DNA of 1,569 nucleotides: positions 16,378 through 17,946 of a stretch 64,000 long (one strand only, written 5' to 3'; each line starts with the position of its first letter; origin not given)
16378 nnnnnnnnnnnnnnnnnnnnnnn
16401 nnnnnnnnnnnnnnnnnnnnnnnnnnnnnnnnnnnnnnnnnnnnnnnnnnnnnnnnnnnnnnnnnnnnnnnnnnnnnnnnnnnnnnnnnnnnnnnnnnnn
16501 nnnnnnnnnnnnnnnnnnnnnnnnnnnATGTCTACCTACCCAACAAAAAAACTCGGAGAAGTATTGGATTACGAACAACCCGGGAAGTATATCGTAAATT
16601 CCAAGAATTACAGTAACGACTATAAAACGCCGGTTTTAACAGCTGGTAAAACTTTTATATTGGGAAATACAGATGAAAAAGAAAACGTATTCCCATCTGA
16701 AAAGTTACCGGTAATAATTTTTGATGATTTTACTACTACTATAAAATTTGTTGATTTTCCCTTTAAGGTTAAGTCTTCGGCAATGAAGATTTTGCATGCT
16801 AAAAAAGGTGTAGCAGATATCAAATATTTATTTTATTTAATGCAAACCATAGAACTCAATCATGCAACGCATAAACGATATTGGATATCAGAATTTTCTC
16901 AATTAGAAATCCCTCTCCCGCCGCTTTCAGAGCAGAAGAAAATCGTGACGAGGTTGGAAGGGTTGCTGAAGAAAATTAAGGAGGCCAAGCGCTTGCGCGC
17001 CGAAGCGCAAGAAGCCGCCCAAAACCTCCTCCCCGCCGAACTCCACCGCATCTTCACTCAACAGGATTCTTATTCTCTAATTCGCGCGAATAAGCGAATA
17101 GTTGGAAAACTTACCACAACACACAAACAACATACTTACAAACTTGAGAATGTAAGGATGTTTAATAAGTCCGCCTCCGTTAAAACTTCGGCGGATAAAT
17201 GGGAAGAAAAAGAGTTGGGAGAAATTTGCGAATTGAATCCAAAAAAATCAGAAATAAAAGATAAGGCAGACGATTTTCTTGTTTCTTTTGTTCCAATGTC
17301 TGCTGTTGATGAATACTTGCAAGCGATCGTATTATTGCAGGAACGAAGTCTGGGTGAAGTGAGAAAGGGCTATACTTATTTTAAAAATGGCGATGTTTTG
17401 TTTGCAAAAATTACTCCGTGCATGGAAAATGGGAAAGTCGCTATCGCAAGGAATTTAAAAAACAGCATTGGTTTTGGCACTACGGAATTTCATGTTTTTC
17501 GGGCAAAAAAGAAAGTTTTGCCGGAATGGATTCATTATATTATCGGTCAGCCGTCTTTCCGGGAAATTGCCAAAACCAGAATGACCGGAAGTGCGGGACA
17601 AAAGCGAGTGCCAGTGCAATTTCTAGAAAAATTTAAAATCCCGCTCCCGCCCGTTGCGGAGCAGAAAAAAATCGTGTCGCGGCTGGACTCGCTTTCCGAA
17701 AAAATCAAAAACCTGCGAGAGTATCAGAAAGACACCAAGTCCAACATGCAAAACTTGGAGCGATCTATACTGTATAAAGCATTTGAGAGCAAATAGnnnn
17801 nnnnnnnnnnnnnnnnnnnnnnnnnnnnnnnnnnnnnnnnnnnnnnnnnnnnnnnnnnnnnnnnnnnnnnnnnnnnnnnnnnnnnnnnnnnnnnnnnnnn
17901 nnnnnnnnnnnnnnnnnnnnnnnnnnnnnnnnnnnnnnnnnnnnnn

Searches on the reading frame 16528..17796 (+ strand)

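Call 4: search_protein_families(library=pfam, proteins=[window:16528-17796:+], max_evalue=0.01)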
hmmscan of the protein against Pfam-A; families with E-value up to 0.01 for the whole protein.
window:16528-17796:+ (422 aa): 1 family
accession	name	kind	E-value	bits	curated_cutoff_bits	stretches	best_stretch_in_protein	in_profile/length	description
PF01420.25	Methylase_S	-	1.7e-29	103.6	22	2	223-395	2-160/168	Type I restriction modification DNA specificity domain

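Call 5: search_protein_families(library=padloc, proteins=[window:16528-17796:+], max_evalue=0.01)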
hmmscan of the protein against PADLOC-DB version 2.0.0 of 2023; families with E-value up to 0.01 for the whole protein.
window:16528-17796:+ (422 aa): 121 families (the best 25 are shown)
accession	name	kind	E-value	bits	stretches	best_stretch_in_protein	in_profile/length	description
PDLC03127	Specificity_I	-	5.7e-77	257.8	2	220-421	8-207/571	Type I specificity subunit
PDLC03079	Specificity_I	-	1.6e-65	220.1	1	51-420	81-444/470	Type I specificity subunit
PDLC03188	Specificity_I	-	7.3e-50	168.2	2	221-415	57-252/458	Type I specificity subunit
PDLC03143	Specificity_I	-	1.7e-42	144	1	226-388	33-194/471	Type I specificity subunit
PDLC03128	Specificity_I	-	1.8e-42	143.5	2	228-405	202-374/392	Type I specificity subunit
PDLC03072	Specificity_I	-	2.4e-38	130.3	2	223-400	22-193/448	Type I specificity subunit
PDLC03062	Specificity_I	-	2.7e-38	130.2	2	3-176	14-179/375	Type I specificity subunit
PDLC03144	Specificity_I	-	1.7e-37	127.9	1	6-391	18-353/388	Type I specificity subunit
PDLC03107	Specificity_I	-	4.7e-36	122.7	2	224-419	2-185/392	Type I specificity subunit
PDLC03083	Specificity_I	-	8.6e-36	121.3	1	220-395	300-473/717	Type I specificity subunit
PDLC04137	mad5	-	2.9e-35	120.2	2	224-420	2-186/392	mads_5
PDLC03106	Specificity_I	-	5.3e-35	119.2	2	7-155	15-184/461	Type I specificity subunit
PDLC03186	Specificity_I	-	7e-34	115.6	1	224-398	215-385/419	Type I specificity subunit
PDLC03101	Specificity_I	-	2.8e-32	110.8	2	221-397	209-382/411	Type I specificity subunit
PDLC03096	Specificity_I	-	1.9e-30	104.2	2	186-415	55-270/658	Type I specificity subunit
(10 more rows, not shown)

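Call 6: search_protein_families(library=ncbifam, proteins=[window:16528-17796:+], max_evalue=0.01)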
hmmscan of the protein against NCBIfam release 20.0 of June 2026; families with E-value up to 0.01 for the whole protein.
window:16528-17796:+ (422 aa): 1 family
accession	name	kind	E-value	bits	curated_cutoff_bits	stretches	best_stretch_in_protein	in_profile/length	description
NF007278.0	PRK09737.1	equivalog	6.3e-20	71.4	662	1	118-420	146-416/461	type I restriction-modification system specificity subunit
